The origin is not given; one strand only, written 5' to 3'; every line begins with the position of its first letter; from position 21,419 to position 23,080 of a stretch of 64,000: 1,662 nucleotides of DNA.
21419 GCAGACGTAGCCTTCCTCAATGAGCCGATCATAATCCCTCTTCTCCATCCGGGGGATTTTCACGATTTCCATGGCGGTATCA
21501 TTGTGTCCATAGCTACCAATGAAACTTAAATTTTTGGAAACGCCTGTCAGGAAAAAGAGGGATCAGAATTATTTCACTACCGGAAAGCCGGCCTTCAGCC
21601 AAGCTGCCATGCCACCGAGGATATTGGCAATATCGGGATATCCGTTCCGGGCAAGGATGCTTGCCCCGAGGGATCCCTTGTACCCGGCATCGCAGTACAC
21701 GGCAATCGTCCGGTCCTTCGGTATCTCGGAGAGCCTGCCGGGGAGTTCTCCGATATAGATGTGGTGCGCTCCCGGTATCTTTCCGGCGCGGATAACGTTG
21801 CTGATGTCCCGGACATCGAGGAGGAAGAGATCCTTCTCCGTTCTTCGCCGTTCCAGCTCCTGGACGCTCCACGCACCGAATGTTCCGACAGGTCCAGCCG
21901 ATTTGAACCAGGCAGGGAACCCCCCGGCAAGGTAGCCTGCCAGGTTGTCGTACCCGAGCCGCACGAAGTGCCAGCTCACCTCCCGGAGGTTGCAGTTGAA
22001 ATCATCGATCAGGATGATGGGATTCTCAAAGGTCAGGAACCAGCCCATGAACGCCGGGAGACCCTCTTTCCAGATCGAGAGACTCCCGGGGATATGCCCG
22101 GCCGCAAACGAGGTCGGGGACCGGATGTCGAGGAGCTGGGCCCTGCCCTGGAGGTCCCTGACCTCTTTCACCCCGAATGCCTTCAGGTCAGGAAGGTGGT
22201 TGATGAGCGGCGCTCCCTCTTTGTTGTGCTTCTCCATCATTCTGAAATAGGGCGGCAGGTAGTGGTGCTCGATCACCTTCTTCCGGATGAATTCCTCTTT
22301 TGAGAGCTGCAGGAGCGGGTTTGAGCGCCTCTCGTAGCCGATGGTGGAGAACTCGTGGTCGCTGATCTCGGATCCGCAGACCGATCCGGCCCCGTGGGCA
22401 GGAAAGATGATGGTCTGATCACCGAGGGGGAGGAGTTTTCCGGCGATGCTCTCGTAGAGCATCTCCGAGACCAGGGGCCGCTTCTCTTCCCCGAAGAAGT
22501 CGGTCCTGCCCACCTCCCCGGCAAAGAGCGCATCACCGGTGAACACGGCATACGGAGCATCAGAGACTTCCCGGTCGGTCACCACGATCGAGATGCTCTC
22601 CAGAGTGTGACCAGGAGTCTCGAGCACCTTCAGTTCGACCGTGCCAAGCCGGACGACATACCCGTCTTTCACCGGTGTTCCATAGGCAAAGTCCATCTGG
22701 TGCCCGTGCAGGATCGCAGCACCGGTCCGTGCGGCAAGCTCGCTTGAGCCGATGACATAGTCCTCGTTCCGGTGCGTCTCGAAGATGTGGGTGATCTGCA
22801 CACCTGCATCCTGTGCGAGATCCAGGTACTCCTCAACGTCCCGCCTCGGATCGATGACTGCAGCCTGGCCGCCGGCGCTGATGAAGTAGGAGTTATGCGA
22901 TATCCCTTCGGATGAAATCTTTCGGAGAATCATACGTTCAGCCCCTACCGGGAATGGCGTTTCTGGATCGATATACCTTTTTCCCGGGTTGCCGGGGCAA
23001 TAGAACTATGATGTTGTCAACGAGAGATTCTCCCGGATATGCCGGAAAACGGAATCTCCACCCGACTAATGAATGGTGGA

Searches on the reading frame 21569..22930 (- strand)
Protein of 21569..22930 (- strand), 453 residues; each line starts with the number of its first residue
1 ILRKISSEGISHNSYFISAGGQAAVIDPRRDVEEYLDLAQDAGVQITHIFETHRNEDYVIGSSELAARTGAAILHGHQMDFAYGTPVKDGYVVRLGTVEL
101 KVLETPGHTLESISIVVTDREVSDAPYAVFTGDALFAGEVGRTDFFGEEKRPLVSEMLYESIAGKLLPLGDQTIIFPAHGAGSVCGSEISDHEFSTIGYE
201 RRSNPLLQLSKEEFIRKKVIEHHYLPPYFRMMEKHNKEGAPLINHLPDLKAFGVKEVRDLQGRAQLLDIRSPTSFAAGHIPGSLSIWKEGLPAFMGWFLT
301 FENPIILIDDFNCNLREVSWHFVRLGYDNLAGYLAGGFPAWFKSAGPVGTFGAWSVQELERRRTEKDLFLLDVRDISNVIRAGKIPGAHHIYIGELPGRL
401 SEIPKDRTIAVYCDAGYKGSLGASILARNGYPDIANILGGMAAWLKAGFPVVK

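Call 29: search_protein_families(library=pfam, proteins=[window:21569-22930:-], max_evalue=0.00001)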
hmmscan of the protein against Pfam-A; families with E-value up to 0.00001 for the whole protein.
window:21569-22930:- (453 aa): 2 families
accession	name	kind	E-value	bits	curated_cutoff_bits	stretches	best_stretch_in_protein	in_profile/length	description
PF00581.25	Rhodanese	-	3e-29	101.9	22.2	2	355-446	1-101/102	Rhodanese-like domain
PF00753.33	Lactamase_B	-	4.8e-12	46.7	22.7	1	11-179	5-196/196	Metallo-beta-lactamase superfamily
